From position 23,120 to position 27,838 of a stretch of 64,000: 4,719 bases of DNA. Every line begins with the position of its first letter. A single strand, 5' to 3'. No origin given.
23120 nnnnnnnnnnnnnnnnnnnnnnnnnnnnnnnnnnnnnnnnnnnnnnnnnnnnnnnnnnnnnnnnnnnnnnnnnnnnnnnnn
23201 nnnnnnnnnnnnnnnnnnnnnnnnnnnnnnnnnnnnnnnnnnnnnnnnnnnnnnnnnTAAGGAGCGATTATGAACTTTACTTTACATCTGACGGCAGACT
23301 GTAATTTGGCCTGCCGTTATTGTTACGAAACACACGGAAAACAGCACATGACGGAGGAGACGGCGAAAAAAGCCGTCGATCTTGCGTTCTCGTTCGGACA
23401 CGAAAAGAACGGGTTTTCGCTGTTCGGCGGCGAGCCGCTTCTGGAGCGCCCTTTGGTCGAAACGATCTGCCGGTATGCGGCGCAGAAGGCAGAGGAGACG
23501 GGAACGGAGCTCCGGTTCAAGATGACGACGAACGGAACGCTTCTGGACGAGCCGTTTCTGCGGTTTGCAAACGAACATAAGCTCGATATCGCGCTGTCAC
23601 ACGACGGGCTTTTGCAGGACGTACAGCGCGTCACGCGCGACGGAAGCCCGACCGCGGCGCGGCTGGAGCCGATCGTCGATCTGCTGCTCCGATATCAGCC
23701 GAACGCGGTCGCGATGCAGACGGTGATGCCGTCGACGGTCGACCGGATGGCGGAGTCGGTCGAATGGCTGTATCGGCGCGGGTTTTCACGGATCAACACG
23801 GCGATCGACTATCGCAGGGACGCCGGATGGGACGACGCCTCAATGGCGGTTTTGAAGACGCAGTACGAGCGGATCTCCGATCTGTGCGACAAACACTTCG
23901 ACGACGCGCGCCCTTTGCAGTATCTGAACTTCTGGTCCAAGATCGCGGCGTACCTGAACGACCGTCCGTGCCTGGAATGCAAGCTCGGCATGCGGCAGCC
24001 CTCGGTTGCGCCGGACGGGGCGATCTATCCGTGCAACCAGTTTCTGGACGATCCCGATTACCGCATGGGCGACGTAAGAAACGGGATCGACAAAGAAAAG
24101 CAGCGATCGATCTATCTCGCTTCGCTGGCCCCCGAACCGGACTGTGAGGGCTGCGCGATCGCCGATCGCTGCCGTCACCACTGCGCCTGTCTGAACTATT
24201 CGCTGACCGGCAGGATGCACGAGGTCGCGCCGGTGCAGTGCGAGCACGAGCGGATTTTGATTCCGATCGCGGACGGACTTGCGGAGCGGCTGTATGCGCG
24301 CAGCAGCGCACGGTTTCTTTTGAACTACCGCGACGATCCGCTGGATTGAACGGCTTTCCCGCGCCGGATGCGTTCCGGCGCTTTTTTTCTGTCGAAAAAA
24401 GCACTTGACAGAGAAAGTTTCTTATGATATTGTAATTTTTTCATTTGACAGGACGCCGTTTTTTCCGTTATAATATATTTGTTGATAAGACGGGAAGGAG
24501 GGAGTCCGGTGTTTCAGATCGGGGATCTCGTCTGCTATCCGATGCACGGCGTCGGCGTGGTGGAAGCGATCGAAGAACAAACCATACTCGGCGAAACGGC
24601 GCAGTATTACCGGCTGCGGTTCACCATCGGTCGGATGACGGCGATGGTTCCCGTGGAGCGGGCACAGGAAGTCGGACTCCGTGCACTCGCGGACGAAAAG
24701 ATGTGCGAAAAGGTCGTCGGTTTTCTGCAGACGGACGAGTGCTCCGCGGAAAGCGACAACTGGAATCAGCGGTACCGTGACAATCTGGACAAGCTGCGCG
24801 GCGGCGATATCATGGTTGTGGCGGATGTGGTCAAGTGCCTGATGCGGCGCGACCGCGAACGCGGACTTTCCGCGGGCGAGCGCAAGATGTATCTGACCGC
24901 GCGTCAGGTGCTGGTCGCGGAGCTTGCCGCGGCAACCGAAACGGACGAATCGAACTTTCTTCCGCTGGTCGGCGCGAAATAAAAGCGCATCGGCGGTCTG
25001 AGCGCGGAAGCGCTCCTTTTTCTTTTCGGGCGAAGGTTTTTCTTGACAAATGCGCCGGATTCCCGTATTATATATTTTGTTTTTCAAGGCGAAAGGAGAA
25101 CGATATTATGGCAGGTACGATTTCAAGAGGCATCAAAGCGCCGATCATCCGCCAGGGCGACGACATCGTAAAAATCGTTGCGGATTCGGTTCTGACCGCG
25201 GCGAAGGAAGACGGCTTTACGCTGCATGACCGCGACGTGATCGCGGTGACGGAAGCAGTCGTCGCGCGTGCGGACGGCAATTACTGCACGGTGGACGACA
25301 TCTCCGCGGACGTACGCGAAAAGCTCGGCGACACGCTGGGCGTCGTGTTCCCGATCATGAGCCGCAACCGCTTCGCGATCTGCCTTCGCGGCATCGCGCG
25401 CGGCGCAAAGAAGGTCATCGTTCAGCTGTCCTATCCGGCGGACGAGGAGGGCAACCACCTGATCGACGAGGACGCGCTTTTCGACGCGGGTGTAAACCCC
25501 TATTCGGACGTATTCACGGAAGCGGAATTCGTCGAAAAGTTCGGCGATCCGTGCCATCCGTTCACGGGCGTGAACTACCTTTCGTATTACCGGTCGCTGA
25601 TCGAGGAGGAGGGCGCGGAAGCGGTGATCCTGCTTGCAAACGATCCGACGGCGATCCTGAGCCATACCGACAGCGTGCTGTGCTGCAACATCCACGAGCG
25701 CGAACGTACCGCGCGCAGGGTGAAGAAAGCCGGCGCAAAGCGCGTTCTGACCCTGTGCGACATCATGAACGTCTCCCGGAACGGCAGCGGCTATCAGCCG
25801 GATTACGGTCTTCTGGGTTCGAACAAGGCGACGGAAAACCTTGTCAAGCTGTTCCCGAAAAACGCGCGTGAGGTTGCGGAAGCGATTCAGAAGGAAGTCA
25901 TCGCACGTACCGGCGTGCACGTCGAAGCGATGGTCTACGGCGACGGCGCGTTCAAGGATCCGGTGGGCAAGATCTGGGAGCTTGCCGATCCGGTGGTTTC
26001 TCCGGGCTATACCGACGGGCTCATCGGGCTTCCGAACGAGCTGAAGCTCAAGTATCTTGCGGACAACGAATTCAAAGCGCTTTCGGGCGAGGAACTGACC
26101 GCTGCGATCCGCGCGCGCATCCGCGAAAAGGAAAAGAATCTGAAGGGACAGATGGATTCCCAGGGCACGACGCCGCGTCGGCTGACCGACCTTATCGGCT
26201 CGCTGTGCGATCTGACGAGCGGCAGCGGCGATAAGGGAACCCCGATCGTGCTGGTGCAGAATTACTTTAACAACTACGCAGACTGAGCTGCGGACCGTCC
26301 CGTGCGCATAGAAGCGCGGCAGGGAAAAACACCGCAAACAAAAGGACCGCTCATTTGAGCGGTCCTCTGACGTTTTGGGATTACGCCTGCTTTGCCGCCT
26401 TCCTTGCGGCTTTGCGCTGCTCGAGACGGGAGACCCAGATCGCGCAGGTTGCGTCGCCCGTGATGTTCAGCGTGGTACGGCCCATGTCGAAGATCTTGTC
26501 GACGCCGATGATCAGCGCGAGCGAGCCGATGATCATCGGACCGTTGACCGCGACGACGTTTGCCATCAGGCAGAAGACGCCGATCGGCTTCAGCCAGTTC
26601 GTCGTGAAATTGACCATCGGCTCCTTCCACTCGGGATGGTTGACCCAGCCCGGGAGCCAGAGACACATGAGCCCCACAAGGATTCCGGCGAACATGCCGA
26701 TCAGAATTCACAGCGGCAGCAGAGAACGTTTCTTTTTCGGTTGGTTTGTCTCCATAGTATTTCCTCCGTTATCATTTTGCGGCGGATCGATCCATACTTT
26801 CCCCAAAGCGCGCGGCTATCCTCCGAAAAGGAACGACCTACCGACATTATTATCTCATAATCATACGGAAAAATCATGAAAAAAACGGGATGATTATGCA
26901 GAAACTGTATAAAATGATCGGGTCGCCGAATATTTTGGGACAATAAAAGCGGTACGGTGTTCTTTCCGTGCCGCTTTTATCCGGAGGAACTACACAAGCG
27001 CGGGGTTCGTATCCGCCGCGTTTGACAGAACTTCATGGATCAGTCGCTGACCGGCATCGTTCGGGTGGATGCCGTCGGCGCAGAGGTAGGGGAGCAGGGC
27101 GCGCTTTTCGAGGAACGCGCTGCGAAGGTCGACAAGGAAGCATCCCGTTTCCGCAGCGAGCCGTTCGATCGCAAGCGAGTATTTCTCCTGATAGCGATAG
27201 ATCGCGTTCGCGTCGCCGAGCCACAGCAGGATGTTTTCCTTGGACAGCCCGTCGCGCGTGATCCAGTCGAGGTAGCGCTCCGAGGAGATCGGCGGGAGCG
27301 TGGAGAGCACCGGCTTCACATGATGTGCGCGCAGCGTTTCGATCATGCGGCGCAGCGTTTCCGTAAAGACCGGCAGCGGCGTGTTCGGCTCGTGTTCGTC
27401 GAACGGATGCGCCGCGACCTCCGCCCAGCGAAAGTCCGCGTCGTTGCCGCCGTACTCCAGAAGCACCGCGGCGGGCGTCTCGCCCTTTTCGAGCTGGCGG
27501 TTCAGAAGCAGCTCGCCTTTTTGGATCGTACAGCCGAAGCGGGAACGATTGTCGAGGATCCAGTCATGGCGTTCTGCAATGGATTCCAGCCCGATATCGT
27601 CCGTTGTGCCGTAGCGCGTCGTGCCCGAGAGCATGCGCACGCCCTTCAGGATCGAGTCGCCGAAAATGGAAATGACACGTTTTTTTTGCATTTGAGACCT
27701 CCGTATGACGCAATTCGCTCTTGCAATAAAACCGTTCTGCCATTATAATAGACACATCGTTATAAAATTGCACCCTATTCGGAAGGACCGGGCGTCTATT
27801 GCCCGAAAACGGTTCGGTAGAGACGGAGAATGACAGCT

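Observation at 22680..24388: Self-contained operon: two paralogous small acidic lipoprotein-like peptides plus an RRE-less radical SAM/SPASM enzyme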

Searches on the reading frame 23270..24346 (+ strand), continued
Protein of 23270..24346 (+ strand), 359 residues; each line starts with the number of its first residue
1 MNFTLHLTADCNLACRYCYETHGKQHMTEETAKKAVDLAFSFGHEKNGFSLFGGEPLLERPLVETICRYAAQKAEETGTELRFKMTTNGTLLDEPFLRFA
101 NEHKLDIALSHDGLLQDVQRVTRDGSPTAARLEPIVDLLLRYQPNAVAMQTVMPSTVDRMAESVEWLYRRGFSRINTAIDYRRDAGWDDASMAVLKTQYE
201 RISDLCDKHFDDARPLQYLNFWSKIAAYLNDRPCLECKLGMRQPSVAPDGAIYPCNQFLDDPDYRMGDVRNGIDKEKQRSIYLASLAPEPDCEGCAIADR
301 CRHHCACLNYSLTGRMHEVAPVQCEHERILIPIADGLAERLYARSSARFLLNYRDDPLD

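Call 56: find_encoding_contigs(protein=P0395, flank=8000, max_places=2)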
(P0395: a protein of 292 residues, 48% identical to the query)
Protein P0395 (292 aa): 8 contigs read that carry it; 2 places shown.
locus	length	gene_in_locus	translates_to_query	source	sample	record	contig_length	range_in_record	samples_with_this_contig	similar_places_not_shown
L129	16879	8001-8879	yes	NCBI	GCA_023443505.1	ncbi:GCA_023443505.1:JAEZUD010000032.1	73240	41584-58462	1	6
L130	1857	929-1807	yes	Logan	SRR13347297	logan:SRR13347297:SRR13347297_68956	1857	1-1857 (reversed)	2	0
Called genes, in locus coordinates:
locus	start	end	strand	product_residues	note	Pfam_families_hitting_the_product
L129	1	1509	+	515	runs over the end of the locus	PF00403:HMA, PF02683:DsbD_TM (weak), PF13386:DsbD_2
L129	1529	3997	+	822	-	PF00403:HMA, PF19803:DUF6286 (faint), PF00403:HMA, PF00122:E1-E2_ATPase, PF00702:Hydrolase, PF08282:Hydrolase_3 (faint)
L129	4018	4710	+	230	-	PF00072:Response_reg, PF00486:Trans_reg_C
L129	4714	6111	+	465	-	PF00672:HAMP, PF00512:HisKA, PF02518:HATPase_c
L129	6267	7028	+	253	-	PF00303:Thymidylat_synt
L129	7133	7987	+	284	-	-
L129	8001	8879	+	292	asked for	-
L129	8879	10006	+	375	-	PF04055:Radical_SAM, PF13353:Fer4_12 (faint)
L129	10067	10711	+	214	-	PF23473:LysM3_LYK4_5 (faint), PF23577:LysM_RLK (faint), PF01476:LysM (weak)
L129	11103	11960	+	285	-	PF08501:Shikimate_dh_N, PF01488:Shikimate_DH (weak), PF18317:SDH_C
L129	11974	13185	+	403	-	PF00155:Aminotran_1_2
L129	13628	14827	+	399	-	PF00149:Metallophos, PF12320:SbcD_C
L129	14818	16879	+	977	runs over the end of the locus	PF02463:SMC_N (faint), PF13476:AAA_23, PF13555:AAA_29 (faint), PF13558:SbcC_Walker_B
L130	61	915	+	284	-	-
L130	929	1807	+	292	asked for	-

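Call 59: find_encoding_contigs(protein=P0084, flank=6000, max_places=1)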
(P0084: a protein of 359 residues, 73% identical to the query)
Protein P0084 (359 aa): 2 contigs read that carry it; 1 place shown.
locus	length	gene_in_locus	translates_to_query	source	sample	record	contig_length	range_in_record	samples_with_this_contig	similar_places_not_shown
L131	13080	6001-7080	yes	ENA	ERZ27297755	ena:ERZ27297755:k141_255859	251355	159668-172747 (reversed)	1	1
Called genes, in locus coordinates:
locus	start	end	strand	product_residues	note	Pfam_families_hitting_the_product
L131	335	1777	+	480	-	PF13855:LRR_8 (faint), PF12799:LRR_4 (weak)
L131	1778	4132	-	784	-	PF25390:WD40_RLD, PF13540:RCC1_2, PF09992:NAGPA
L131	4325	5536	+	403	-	PF07690:MFS_1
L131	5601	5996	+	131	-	-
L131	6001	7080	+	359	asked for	PF04055:Radical_SAM, PF13353:Fer4_12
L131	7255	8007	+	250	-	PF00756:Esterase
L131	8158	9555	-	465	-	PF01336:tRNA_anti-codon, PF00152:tRNA-synt_2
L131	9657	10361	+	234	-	PF04298:Zn_peptidase_2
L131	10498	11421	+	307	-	PF02588:YitT_membrane, PF10035:DUF2179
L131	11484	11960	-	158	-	PF00293:NUDIX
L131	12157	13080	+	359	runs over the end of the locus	PF01381:HTH_3, PF13560:HTH_31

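Call 60: find_encoding_contigs(protein=P0113, flank=6000, max_places=1)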
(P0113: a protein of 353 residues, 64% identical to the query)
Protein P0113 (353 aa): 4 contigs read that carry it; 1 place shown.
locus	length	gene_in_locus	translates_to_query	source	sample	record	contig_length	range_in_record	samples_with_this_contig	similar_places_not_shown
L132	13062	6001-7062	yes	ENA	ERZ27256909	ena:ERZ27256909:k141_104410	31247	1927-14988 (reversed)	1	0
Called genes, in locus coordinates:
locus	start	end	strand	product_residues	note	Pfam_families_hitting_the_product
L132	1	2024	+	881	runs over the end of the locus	PF17854:FtsK_alpha, PF01580:FtsK_SpoIIIE, PF09397:FtsK_gamma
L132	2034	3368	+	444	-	PF00919:UPF0004, PF04055:Radical_SAM, PF18693:TRAM_2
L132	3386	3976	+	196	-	PF01066:CDP-OH_P_transf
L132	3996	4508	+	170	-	PF02464:CinA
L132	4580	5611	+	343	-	PF00154:RecA_N, PF01637:ATPase_2 (faint), PF08423:Rad51, PF06745:ATPase, PF13481:AAA_25 (faint), PF21096:RecA_C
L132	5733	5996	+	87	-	-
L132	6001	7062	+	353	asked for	PF04055:Radical_SAM, PF13353:Fer4_12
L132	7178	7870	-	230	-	PF16316:DUF4956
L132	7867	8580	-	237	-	PF09359:VTC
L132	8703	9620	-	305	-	PF01244:Peptidase_M19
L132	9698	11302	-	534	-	PF12072:RNase_Y_N, PF00013:KH_1 (weak), PF22891:KH_PNO1_2nd (faint), PF08668:HDOD (faint), PF01966:HD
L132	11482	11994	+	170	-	PF03862:SpoVAC_SpoVAEB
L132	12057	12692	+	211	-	-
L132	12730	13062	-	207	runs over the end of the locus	PF13240:Zn_Ribbon_1 (weak)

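Call 61: find_encoding_contigs(protein=P0108, flank=6000, max_places=1)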
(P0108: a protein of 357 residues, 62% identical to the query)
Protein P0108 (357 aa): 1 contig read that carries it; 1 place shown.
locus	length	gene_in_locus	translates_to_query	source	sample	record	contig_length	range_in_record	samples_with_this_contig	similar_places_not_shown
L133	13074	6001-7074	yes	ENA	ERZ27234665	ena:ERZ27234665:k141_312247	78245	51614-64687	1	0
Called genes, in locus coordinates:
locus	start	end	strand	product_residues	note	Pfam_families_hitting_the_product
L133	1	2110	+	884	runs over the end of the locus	PF17854:FtsK_alpha, PF01580:FtsK_SpoIIIE, PF13401:AAA_22 (faint), PF09397:FtsK_gamma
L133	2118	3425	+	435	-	PF00919:UPF0004, PF04055:Radical_SAM, PF18693:TRAM_2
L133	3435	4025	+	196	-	PF01066:CDP-OH_P_transf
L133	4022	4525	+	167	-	PF02464:CinA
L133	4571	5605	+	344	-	PF00154:RecA_N, PF08423:Rad51, PF06745:ATPase (weak), PF21096:RecA_C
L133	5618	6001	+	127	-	-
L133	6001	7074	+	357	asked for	PF04055:Radical_SAM, PF13353:Fer4_12 (weak)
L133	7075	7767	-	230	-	PF16316:DUF4956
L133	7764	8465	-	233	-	PF09359:VTC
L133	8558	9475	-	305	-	PF01244:Peptidase_M19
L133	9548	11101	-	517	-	PF12072:RNase_Y_N, PF00013:KH_1 (weak), PF22891:KH_PNO1_2nd (faint), PF08668:HDOD (faint), PF01966:HD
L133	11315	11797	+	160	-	PF03862:SpoVAC_SpoVAEB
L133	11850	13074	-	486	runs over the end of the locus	-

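Call 62: predict_structure(alignment_id=A6)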
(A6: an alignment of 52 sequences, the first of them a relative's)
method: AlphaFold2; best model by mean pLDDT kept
length: 292 residues; sequences in the alignment: 52
mean_pLDDT: 83.7   pTM: 0.67
mean pLDDT of the five models: 83.7, 83.3, 82.4, 82.3, 80.9
residues with pLDDT >= 90: 157; 70-90: 71; 50-70: 50; < 50: 14
segments of 3 or more residues with pLDDT < 50: 71-81
pLDDT, mean of each block of 10 residues (from residue 1): 60 78 77 81 78 60 58 41 50 70 97 86 86 98 98 97 94 96 98 98 94 94 98 92 95 73 83 98 98 96
secondary structure, 60 per line:
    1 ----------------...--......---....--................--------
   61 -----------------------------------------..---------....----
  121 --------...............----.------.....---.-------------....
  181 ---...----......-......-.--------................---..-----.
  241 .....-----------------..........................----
elements in order: H22-27 H31-34 H37-52 E113-116 H129-143 E155-159 E177-180 E184-186 E191-196 H198-203 E214-217 H218-229 E240-245 H263-288

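Call 64: fold_search(model_id=the predicted structure, library=pdb)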
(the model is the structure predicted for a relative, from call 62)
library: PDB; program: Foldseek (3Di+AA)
matches with E <= 10: 85; with E <= 0.001: 0
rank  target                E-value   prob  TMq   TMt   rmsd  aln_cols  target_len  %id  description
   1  1y1o_A                2.1e-01  0.15  0.11  0.17  11.1        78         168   13  X-ray crystal Structure of Penicillin-binding protein-related factor A from Bacillus stearothermophilus (released 2004-12-07)
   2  9i05_Xg               3.7e-01  0.15  0.18  0.12  11.6       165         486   13  Cryo-EM structure of the large subunit of the mitochondrial ribosome from Toxoplasma gondii (released 2025-06-11)
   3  8g4c_A                4.5e-01  0.04  0.08  0.05  13.0        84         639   15  BceABS ATPgS high res TM (released 2023-06-21)
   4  8g3a_A                8.5e-01  0.02  0.12  0.07  17.6       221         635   11  BceAB-S nucleotide free TM state 1 (released 2023-06-21)
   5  5fdk_A                9.0e-01  0.08  0.11  0.17   9.8        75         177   13  Crystal structure of RecU(D88N) in complex with palindromic DNA duplex (released 2016-12-07)
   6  4oq2                  9.6e-01  0.08  0.17  0.17  10.6       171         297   14  5hmC specific restriction endonuclease PvuRTs1I (released 2014-03-12)
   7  4par_B                1.4e+00  0.10  0.19  0.18  11.6       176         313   11  The 5-Hydroxymethylcytosine-Specific Restriction Enzyme AbaSI in a Complex with Product-like DNA (released 2014-06-25)
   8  7tch_A                1.4e+00  0.02  0.12  0.07  18.8       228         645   11  BceAB E169Q variant ATP-bound conformation (released 2022-04-06)
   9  6z1p_AS               1.5e+00  0.03  0.11  0.06   9.3       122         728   15  Structure of the mitochondrial ribosome from Tetrahymena thermophila (released 2020-06-24)
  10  9i05_Xv               1.7e+00  0.08  0.14  0.11   6.5       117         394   11  Cryo-EM structure of the large subunit of the mitochondrial ribosome from Toxoplasma gondii (released 2025-06-11)
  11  6m9g_B                1.9e+00  0.04  0.18  0.20  16.1       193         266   10  BbvCI B2 dimer with Ta6Br14 clusters (released 2018-11-14)
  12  8gh6_A                2.1e+00  0.04  0.16  0.06  17.8       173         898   10  Bombyx mori R2 retrotransposon initiating target-primed reverse transcription (released 2023-04-05)
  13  6maf_C                2.1e+00  0.02  0.13  0.13  15.9       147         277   13  native BbvCI A2B2 tetramer at low resolution (released 2018-11-14)
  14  9g6k_Li               2.3e+00  0.05  0.14  0.10  14.2       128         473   12  LSU structure derived from the LSU sample of the mitoribosome from T. gondii. (released 2024-12-11)
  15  7wis_A                2.3e+00  0.02  0.08  0.05  10.5        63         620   16  Catalytic intermediate structure of N381A mutant of copper amine oxidase from Arthrobacter globiformis (released 2022-11-16)
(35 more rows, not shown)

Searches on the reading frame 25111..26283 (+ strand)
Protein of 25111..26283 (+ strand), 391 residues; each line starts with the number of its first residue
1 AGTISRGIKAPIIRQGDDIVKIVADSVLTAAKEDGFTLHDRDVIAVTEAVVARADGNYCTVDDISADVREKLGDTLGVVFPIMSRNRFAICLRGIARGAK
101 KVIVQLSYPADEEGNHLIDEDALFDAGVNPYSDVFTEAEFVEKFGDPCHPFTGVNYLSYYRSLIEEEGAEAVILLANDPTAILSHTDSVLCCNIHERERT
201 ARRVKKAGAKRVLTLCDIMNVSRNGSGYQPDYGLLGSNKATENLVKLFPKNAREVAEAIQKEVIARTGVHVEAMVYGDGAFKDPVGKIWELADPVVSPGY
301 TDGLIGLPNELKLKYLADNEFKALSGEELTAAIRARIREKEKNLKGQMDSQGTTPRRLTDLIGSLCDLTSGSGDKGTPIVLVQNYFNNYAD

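Call 32: search_protein_families(library=ncbifam, proteins=[window:25111-26283:+], max_evalue=0.00001)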
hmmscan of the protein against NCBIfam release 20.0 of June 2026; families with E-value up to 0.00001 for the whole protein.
window:25111-26283:+ (391 aa): 3 families
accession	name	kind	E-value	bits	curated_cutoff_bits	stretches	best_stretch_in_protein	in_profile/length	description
NF009809.0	PRK13293.1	equivalog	3.9e-12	46.1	274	0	10-67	11-59/253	coenzyme F420-0:L-glutamate ligase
TIGR01916.1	F420_cofE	equivalog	7.2e-12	45.2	180.65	0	9-65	8-56/244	coenzyme F420-0:L-glutamate ligase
NF009810.0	PRK13294.1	equivalog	1.9e-06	27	304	0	11-63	22-66/449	coenzyme F420-0:L-glutamate ligase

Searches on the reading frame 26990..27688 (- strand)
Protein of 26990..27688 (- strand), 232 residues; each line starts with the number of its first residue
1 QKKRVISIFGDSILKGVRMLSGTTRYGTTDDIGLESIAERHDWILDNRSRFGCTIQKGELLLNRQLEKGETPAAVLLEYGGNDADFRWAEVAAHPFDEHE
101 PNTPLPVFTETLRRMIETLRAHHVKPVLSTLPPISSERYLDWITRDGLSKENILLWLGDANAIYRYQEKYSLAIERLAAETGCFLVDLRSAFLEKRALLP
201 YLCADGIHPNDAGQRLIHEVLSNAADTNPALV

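Call 32: search_protein_families(library=ncbifam, proteins=[window:26990-27688:-], max_evalue=0.00001)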
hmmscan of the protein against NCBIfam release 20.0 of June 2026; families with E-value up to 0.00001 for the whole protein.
window:26990-27688:- (232 aa): 1 family
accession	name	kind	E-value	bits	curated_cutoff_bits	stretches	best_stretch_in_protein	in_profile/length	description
NF007819.1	PRK10528.1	equivalog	2.2e-06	27.6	270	0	160-223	141-202/210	multifunctional acyl-CoA thioesterase I/protease I/lysophospholipase L1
